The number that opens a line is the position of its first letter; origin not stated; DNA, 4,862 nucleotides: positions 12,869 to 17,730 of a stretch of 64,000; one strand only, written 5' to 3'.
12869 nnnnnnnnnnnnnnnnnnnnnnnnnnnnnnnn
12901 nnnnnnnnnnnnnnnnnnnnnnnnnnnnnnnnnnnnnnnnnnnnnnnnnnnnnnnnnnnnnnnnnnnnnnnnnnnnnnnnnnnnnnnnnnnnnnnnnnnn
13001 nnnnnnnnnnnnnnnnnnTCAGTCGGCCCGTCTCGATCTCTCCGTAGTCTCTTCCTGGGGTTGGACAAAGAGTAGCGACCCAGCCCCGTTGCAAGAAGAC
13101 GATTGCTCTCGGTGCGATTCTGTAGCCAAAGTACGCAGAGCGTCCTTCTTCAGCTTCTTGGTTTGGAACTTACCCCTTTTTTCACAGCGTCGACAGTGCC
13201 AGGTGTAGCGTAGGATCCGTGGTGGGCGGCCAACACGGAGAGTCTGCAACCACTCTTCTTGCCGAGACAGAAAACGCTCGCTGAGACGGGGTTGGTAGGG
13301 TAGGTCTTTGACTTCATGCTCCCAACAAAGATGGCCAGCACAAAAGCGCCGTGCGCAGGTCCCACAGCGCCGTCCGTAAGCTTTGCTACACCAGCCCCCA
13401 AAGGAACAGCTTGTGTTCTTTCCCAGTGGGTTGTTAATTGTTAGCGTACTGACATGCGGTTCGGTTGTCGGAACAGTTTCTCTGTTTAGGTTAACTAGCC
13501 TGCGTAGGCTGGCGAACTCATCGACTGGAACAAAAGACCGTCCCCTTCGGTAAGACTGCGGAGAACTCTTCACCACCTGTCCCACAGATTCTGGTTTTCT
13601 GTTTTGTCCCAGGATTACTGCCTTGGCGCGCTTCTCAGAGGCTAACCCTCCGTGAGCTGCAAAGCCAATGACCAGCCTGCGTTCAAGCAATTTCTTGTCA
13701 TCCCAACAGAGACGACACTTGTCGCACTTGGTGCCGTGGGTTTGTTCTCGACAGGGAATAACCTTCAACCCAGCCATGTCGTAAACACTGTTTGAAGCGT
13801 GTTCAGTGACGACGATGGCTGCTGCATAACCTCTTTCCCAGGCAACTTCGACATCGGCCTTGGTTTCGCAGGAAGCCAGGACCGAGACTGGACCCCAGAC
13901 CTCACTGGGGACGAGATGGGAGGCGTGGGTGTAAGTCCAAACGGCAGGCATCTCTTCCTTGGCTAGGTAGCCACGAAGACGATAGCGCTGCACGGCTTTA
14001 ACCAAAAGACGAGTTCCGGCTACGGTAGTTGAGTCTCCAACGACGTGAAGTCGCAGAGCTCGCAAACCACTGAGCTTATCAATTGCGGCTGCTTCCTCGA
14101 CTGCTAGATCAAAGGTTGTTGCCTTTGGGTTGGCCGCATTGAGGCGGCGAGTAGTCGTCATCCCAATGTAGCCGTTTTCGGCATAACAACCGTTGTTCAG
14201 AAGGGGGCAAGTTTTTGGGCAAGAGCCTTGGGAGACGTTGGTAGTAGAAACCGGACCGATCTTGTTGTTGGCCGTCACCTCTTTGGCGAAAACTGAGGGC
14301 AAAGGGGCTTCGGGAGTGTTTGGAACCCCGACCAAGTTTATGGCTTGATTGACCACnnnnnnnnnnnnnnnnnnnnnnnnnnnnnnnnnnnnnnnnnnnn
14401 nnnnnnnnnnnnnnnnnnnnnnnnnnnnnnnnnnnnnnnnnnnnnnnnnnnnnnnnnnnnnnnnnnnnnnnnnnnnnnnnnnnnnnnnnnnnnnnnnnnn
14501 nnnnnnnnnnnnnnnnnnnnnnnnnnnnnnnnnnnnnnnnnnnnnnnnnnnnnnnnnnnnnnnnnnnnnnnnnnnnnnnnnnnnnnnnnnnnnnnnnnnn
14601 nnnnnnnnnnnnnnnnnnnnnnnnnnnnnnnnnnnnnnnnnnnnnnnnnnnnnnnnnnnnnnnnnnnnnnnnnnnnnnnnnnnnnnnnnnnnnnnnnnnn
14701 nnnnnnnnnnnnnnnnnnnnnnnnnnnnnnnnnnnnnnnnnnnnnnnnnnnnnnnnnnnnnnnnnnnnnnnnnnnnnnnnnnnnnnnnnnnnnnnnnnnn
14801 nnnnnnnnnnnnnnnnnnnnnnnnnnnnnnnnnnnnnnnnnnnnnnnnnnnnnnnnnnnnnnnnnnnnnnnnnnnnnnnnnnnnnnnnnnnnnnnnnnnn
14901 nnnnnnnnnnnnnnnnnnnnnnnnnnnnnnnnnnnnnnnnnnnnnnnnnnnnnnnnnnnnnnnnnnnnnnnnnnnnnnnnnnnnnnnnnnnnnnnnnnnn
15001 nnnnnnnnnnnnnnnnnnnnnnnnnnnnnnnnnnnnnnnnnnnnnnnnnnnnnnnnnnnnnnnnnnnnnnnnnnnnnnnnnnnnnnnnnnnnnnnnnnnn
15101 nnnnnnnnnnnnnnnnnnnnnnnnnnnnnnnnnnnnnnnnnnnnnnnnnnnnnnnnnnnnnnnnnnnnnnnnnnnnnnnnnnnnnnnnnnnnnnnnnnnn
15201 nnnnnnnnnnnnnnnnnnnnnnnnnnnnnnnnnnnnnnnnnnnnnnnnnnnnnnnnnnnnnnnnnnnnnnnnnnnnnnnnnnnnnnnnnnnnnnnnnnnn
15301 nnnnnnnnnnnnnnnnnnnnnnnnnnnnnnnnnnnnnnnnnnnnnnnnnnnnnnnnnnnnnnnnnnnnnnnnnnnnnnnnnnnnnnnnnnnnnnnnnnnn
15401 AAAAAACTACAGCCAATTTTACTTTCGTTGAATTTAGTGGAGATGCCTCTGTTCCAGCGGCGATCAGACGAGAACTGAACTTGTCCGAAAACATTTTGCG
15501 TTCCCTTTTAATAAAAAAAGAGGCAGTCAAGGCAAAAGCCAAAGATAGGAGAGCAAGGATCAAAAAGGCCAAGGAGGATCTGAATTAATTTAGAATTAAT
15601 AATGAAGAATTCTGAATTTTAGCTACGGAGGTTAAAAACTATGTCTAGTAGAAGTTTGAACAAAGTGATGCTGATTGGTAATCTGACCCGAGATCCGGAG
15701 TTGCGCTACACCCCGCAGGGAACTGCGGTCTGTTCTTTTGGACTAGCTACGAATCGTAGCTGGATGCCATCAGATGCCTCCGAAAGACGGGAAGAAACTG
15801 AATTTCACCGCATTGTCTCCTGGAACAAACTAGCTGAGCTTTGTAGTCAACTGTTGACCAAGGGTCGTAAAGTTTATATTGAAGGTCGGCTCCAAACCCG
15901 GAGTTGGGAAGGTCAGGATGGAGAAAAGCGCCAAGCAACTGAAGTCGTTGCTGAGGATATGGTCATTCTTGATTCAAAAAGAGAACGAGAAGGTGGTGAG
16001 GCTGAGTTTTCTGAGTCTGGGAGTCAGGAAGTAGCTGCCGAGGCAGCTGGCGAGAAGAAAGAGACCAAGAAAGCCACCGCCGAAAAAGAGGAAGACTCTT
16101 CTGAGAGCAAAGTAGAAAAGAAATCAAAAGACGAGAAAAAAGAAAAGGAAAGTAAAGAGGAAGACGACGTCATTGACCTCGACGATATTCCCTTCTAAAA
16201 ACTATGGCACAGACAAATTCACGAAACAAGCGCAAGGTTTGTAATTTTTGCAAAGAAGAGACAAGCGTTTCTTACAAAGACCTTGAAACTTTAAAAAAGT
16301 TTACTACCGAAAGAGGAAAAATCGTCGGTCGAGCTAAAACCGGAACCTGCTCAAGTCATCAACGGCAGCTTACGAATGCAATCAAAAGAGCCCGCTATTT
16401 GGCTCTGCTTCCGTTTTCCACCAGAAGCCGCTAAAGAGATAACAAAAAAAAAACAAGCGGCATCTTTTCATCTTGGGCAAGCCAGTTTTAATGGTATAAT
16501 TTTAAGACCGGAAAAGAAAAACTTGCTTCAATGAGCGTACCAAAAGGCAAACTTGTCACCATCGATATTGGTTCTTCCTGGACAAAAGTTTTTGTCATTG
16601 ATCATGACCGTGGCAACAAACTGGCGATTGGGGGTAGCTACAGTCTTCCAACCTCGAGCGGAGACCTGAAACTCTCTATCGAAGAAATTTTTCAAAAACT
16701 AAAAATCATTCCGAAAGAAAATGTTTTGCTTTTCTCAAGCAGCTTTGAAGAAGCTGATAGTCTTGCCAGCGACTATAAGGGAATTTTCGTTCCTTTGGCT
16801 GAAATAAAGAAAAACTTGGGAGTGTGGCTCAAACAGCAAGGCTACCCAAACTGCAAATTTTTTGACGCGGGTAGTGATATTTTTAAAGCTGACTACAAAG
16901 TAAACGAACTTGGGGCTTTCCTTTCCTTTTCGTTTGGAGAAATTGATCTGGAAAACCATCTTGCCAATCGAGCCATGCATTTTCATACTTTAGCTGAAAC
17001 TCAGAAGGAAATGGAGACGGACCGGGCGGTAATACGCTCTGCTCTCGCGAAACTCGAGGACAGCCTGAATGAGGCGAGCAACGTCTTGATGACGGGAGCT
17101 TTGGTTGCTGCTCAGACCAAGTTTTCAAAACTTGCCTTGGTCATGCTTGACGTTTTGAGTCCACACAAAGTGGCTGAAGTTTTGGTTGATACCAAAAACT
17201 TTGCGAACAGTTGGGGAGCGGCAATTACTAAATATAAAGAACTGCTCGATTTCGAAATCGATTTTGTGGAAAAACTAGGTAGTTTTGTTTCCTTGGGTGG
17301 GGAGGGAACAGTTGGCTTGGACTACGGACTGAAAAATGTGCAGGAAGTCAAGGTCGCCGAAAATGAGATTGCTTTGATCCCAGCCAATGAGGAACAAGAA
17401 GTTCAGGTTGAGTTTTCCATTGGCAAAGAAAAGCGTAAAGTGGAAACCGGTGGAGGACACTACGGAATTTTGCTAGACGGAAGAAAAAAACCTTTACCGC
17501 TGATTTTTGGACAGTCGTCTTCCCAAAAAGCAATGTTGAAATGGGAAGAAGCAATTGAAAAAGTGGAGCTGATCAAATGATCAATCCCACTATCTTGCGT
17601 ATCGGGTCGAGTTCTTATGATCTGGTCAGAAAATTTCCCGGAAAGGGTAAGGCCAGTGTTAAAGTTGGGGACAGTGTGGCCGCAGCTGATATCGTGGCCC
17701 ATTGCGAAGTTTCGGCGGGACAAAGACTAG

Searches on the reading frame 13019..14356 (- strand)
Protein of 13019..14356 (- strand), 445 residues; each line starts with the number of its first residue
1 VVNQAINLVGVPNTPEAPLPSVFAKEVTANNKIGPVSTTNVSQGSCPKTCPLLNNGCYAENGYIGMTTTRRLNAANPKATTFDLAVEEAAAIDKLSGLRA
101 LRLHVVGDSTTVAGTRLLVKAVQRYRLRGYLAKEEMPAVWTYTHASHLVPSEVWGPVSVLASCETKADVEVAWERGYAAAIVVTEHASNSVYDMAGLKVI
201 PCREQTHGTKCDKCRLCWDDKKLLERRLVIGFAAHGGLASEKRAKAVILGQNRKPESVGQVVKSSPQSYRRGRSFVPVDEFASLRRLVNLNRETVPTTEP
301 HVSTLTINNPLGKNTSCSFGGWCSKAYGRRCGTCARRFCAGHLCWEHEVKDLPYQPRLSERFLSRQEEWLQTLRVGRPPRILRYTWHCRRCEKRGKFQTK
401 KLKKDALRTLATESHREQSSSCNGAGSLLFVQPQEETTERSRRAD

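Call 48: search_protein_families(library=pfam, proteins=[window:13019-14356:-], max_evalue=0.01)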
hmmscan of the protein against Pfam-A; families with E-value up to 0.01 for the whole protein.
window:13019-14356:- (445 aa): 1 family
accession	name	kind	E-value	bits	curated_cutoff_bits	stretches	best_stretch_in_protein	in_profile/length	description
PF23872.1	DUF7227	-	4.2e-23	82.6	27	1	25-243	6-218/223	Domain of unknown function (DUF7227)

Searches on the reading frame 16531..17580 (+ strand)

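Call 48: search_protein_families(library=pfam, proteins=[window:16531-17580:+], max_evalue=0.01)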
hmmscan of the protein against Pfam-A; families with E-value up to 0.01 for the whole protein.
window:16531-17580:+ (349 aa): 1 family
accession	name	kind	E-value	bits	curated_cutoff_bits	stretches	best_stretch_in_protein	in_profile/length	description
PF13941.12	MutL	-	0.00011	21.6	27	1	9-61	2-52/450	MutL protein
